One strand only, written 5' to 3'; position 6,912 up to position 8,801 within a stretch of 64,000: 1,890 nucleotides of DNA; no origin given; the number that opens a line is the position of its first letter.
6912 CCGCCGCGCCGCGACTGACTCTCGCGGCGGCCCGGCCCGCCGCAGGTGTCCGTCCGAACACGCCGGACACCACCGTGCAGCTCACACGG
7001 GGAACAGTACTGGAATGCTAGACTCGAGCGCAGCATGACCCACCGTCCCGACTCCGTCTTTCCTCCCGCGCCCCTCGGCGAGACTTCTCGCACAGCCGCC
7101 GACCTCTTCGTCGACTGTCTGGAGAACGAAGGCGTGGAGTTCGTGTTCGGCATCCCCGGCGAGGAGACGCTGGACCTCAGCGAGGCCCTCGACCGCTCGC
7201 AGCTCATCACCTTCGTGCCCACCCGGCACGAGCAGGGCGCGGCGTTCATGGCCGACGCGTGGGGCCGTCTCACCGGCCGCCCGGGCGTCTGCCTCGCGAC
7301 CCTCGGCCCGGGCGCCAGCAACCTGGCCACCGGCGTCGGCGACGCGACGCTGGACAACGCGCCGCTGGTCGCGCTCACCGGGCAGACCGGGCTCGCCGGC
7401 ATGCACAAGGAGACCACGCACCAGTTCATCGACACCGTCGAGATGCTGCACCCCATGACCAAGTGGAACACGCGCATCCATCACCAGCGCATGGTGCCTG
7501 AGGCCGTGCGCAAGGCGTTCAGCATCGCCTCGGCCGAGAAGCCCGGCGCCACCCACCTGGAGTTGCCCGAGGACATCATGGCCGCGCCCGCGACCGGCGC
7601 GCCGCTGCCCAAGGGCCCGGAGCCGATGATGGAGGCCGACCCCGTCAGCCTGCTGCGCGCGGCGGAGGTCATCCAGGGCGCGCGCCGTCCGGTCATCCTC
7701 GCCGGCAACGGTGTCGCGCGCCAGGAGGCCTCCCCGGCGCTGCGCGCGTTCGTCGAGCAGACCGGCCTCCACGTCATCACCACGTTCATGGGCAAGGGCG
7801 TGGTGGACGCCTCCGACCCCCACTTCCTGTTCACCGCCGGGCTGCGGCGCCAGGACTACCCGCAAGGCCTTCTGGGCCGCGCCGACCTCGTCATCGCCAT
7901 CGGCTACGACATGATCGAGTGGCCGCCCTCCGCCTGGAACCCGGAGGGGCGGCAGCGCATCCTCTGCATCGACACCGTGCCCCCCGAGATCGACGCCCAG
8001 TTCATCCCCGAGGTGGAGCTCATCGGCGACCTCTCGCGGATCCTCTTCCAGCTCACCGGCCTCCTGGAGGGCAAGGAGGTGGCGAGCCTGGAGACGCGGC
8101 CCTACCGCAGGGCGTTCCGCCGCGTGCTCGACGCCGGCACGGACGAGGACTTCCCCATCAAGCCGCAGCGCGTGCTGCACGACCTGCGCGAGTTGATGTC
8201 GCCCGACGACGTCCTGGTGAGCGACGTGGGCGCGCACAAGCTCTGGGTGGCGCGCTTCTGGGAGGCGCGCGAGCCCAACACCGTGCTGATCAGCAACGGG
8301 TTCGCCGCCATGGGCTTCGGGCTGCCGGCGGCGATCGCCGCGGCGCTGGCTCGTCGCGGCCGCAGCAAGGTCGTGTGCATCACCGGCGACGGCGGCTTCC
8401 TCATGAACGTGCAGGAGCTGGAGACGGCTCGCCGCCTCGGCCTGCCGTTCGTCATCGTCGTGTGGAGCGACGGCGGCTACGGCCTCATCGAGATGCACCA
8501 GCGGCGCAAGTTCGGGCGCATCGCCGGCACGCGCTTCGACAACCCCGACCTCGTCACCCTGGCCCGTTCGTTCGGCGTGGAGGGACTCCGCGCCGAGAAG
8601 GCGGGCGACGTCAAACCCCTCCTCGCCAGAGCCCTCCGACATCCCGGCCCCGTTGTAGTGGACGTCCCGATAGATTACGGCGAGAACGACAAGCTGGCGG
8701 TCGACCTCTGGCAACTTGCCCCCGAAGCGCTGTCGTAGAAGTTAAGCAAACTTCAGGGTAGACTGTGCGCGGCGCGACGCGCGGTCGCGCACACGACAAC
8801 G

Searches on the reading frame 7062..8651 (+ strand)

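Call 13: search_protein_families(library=pfam, max_evalue=0.001, proteins=[window:7062-8651:+])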
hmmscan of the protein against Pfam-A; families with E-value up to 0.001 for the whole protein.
seq(530 aa): 3 families
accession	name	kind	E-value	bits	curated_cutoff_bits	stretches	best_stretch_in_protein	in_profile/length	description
PF02775.26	TPP_enzyme_C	-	6.6e-43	146.6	21.9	1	388-530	1-146/151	Thiamine pyrophosphate enzyme, C-terminal TPP binding domain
PF02776.23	TPP_enzyme_N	-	1.4e-38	131.7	26.8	1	11-128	2-119/119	Thiamine pyrophosphate enzyme, N-terminal TPP binding domain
PF00205.28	TPP_enzyme_M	-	3.5e-29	101.7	30.4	1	199-330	3-136/137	Thiamine pyrophosphate enzyme, central domain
